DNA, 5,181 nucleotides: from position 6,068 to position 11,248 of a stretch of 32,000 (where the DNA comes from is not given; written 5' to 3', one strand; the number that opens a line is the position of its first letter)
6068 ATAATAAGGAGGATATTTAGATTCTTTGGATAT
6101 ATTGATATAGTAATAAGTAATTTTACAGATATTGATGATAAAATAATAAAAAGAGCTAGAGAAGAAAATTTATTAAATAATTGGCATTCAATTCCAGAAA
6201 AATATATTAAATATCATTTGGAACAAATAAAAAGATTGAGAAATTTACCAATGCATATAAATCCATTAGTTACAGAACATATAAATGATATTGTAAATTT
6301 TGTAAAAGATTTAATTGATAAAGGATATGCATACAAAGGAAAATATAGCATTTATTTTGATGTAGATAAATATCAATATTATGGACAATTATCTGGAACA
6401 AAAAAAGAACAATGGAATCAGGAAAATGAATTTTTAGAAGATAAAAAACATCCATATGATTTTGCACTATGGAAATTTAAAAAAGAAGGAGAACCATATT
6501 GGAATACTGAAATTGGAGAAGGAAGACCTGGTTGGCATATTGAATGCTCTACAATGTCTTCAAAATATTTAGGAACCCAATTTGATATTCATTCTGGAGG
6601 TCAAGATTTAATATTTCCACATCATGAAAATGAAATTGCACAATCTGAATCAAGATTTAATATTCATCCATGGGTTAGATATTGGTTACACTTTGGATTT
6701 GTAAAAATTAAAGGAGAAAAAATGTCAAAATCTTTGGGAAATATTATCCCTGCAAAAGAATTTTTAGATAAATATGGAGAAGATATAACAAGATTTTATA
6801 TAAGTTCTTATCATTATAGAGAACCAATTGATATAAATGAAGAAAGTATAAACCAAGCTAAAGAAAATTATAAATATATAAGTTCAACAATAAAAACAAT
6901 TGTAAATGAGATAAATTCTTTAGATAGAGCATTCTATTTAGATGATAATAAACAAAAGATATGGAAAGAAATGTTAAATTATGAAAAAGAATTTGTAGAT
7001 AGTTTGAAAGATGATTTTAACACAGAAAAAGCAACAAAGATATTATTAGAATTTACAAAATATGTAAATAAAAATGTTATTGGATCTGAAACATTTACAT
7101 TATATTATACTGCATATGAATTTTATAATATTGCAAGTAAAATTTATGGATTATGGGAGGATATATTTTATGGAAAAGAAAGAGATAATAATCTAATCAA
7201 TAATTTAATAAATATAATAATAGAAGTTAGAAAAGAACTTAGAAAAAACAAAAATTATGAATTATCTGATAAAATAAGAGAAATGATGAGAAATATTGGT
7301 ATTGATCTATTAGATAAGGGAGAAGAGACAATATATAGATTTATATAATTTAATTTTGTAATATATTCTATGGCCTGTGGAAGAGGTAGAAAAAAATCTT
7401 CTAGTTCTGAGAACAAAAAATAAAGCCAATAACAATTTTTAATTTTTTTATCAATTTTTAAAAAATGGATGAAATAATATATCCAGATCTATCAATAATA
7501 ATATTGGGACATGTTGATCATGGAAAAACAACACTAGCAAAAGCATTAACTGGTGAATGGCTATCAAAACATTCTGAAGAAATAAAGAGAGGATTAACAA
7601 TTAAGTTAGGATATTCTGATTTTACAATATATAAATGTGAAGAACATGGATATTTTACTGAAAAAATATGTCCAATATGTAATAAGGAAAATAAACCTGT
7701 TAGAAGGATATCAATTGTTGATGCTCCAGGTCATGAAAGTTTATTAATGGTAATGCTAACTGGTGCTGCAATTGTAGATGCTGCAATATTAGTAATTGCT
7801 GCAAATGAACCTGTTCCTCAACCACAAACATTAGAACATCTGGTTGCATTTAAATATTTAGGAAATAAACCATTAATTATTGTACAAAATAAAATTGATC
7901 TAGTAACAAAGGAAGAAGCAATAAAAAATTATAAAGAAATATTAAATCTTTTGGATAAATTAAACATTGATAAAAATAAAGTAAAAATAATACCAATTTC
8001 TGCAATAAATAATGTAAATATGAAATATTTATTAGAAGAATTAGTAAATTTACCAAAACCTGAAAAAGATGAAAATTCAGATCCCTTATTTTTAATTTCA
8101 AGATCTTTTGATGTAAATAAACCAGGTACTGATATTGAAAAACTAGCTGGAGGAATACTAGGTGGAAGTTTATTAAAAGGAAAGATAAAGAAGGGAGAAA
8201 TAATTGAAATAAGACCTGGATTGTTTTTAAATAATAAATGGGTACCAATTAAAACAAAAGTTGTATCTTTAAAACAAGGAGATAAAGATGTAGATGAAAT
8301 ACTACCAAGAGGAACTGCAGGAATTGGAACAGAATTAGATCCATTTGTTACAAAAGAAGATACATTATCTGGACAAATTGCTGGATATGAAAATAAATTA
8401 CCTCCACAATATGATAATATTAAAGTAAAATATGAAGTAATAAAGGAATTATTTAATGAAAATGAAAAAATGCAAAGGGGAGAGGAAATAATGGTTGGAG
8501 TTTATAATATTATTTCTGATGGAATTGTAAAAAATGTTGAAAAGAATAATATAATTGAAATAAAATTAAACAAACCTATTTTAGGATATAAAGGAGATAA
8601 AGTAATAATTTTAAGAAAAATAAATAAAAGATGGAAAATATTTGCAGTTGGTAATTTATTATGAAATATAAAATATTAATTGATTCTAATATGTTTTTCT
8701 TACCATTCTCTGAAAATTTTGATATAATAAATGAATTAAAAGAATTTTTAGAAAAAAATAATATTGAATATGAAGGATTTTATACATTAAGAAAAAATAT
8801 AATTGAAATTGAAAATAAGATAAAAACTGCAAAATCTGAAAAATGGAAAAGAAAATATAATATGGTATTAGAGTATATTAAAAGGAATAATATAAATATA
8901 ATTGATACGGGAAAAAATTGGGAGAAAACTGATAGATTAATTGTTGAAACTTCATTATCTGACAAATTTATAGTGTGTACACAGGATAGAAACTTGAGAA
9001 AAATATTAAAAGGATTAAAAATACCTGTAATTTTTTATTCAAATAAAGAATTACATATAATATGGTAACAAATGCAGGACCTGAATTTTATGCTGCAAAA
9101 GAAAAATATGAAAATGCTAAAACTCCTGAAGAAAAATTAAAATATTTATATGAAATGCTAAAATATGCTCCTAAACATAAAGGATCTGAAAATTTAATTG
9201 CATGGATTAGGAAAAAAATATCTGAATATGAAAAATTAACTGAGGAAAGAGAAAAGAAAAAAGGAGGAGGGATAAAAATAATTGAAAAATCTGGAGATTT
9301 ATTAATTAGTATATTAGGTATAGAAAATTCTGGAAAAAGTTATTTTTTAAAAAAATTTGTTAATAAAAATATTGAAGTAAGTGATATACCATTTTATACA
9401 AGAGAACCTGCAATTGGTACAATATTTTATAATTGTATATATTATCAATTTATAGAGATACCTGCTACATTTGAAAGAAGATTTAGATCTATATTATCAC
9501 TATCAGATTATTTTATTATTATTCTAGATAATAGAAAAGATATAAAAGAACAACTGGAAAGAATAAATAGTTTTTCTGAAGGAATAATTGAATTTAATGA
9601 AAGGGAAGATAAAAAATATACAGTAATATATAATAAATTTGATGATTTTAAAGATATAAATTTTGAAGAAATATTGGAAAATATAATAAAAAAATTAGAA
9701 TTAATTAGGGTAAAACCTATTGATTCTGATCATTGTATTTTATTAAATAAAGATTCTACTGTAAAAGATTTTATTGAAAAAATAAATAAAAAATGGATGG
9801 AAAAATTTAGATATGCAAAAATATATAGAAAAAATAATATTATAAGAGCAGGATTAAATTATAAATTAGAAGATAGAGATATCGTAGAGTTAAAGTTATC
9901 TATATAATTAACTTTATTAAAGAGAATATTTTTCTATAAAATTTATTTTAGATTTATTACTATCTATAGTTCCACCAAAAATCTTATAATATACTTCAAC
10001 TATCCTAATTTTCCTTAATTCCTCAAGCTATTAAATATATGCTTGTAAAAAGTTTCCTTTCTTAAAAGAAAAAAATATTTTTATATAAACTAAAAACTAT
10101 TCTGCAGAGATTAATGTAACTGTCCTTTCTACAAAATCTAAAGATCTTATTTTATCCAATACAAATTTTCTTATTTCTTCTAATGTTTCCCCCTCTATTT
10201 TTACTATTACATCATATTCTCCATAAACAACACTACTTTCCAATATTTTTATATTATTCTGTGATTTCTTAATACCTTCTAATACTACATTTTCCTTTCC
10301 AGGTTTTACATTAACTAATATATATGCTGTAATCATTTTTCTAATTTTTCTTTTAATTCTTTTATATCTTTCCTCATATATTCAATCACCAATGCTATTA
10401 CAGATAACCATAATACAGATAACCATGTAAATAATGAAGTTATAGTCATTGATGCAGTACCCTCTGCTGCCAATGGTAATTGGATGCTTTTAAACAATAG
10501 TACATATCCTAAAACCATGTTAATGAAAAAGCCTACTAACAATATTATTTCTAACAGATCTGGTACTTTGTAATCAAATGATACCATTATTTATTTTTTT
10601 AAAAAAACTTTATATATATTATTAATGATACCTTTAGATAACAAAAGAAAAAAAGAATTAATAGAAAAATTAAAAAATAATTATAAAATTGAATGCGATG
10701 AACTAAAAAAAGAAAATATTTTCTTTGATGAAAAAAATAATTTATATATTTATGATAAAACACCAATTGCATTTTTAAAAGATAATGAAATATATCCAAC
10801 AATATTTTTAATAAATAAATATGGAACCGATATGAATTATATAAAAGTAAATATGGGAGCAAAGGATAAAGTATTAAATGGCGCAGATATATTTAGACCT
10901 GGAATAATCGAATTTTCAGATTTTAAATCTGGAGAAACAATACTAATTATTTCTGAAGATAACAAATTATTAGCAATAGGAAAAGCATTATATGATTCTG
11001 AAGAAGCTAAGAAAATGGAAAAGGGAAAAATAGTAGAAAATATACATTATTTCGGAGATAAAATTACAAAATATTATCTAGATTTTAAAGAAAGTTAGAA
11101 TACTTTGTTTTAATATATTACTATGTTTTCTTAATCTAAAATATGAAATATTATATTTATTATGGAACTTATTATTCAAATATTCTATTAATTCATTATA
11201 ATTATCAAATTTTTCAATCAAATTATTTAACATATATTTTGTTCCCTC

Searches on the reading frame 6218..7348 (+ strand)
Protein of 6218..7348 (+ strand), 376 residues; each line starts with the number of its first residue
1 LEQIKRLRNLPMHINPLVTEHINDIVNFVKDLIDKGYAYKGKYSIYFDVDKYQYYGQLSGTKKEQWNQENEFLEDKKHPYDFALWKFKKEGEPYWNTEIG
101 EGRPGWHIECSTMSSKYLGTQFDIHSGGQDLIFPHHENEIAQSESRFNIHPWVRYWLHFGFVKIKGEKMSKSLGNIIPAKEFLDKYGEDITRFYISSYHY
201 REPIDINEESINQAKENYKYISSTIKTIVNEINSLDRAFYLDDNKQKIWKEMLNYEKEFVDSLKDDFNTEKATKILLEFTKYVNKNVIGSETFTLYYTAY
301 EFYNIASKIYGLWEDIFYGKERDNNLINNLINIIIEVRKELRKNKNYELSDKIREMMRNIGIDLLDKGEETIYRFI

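Call 7: search_protein_families(library=pfam, proteins=[window:6218-7348:+], max_evalue=0.001)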
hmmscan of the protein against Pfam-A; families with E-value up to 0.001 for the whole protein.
window:6218-7348:+ (376 aa): 5 families
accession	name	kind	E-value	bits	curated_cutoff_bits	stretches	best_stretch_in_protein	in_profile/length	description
PF01406.26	tRNA-synt_1e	-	2e-80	270.9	27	1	3-215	86-300/301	tRNA synthetases class I (C) catalytic domain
PF00133.28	tRNA-synt_1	-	3.6e-09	36.3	22.7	1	122-202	329-409/414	tRNA synthetases class I (I, L, M and V)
PF09334.17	tRNA-synt_1g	-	7.5e-09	35.3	20.1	1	159-206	318-364/391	tRNA synthetases class I (M)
PF01921.24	tRNA-synt_1f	-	1.8e-05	24.3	27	1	158-226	271-340/360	tRNA synthetases class I (K)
PF09190.17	DALR_2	-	4.5e-05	24.4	22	1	258-287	1-30/57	DALR domain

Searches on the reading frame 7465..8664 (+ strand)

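Call 7: search_protein_families(library=pfam, proteins=[window:7465-8664:+], max_evalue=0.001)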
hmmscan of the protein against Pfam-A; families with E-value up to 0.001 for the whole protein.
window:7465-8664:+ (399 aa): 7 families
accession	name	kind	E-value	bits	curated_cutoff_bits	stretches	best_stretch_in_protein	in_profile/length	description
PF00009.33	GTP_EFTU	-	5.2e-32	111.4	26.5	1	10-196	5-185/188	Elongation factor Tu GTP binding domain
PF09173.17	eIF2_C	-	1.4e-12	48.1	22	1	318-397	2-85/86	Initiation factor eIF2 gamma, C terminal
PF03193.22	RsgA_GTPase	-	4.3e-07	30.3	30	1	101-163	20-82/174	RsgA GTPase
PF10662.15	PduV-EutP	-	3.1e-06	27.5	21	0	10-34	3-27/143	Ethanolamine utilisation - propanediol utilisation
PF03144.31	GTP_EFTU_D2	-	4.1e-05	24.4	30.3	1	229-292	1-61/73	Elongation factor Tu domain 2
PF01926.29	MMR_HSR1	-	4.5e-05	24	21.9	1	11-143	2-113/113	50S ribosome-binding GTPase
PF00025.27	Arf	-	7.8e-05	22.7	22.3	0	121-195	102-172/174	ADP-ribosylation factor family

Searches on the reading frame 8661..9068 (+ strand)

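Call 7: search_protein_families(library=pfam, proteins=[window:8661-9068:+], max_evalue=0.001)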
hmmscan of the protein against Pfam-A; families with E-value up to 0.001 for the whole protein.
window:8661-9068:+ (135 aa): 2 families
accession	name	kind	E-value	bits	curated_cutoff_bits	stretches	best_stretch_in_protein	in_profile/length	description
PF18477.7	PIN_9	-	3.1e-06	27.8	26.3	1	5-125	1-112/116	PIN like domain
PF04900.18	Fcf1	-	0.00015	22.5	21.4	1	58-131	18-95/99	Fcf1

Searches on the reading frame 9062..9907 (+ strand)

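Call 7: search_protein_families(library=pfam, proteins=[window:9062-9907:+], max_evalue=0.001)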
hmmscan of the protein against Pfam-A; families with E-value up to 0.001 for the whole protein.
window:9062-9907:+ (281 aa): 3 families
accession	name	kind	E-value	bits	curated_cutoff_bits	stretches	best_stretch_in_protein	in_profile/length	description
PF01926.29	MMR_HSR1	-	1.2e-11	45.2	21.9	1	82-192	2-113/113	50S ribosome-binding GTPase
PF02824.27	TGS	-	8.6e-08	32.5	22.2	1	228-277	13-58/60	TGS domain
PF19546.4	DUF6070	-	6.8e-05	22.6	27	1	184-278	13-107/345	Family of unknown function (DUF6070)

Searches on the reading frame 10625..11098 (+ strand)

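Call 7: search_protein_families(library=pfam, proteins=[window:10625-11098:+], max_evalue=0.001)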
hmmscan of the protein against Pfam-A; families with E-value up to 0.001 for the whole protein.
window:10625-11098:+ (157 aa): 3 families
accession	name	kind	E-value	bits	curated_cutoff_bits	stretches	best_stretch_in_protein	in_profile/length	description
PF01472.26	PUA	-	1.3e-19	70.3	24.8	1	72-142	2-73/74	PUA domain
PF09183.16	DUF1947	-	3.5e-06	27.5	22.5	1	5-66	6-65/65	Domain of unknown function (DUF1947)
PF03657.19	UPF0113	-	0.00023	21.8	23.8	1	72-141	1-65/73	UPF0113 PUA domain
